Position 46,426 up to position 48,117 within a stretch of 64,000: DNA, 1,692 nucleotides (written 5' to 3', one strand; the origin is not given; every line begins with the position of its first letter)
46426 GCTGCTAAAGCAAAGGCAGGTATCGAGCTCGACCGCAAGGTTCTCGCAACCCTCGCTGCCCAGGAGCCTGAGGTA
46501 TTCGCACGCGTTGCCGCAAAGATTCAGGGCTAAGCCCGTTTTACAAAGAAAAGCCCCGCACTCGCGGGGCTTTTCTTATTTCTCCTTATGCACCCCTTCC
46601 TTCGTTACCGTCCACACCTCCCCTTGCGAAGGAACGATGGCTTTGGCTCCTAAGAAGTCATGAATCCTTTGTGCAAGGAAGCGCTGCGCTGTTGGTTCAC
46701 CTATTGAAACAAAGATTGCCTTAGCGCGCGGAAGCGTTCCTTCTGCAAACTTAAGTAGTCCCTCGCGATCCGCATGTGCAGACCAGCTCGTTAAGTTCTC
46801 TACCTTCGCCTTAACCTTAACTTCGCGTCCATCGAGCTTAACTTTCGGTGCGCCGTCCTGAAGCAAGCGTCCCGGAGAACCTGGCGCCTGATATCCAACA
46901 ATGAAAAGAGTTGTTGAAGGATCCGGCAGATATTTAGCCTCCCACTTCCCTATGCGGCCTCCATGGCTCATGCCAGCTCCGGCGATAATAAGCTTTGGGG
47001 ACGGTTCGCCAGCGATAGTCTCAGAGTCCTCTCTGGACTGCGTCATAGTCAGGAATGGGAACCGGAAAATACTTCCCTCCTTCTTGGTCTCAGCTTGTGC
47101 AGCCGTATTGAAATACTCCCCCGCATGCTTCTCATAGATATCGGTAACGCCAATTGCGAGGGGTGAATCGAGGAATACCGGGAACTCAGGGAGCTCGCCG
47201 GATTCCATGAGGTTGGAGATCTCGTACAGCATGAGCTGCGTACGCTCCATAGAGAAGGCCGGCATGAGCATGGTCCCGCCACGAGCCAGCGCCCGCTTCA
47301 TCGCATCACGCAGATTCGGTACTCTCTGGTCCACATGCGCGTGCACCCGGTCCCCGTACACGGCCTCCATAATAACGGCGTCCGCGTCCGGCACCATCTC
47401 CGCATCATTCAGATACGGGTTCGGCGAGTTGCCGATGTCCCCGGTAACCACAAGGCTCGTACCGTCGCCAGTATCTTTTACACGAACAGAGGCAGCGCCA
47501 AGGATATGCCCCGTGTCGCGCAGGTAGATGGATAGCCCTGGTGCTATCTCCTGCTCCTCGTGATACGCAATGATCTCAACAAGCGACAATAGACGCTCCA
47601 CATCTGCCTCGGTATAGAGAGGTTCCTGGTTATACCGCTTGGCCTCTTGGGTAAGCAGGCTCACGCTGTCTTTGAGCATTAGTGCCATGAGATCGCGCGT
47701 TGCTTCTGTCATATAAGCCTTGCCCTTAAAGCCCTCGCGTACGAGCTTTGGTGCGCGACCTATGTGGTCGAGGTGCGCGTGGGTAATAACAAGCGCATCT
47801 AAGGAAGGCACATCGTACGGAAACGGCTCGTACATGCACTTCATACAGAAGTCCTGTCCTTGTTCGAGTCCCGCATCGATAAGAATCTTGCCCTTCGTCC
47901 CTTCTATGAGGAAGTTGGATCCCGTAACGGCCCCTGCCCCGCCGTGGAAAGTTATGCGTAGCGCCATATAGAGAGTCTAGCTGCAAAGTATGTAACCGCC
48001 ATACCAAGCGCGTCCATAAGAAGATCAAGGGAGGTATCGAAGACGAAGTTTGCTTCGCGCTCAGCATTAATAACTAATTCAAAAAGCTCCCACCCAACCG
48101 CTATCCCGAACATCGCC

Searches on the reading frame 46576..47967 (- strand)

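Call 45: search_protein_families(library=pfam, proteins=[window:46576-47967:-], max_evalue=0.00001)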
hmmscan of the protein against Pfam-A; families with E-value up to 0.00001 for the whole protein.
window:46576-47967:- (463 aa): 5 families
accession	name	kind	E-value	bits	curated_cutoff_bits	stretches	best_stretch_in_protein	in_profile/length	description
PF10996.14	Beta-Casp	-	5.2e-27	95.2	27.7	1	243-368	1-119/120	Beta-Casp domain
PF00753.33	Lactamase_B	-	4.9e-14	53.2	22.7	1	14-188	4-160/196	Metallo-beta-lactamase superfamily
PF07521.17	RMMBL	-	3e-11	43.6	21.6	1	383-446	2-63/63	Zn-dependent metallo-hydrolase RNA specificity domain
PF12706.13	Lactamase_B_2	-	1.7e-09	38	27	1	28-221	3-189/200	Beta-lactamase superfamily domain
PF16661.11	Lactamase_B_6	-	1.4e-06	28.3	27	1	25-192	6-176/193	Metallo-beta-lactamase superfamily domain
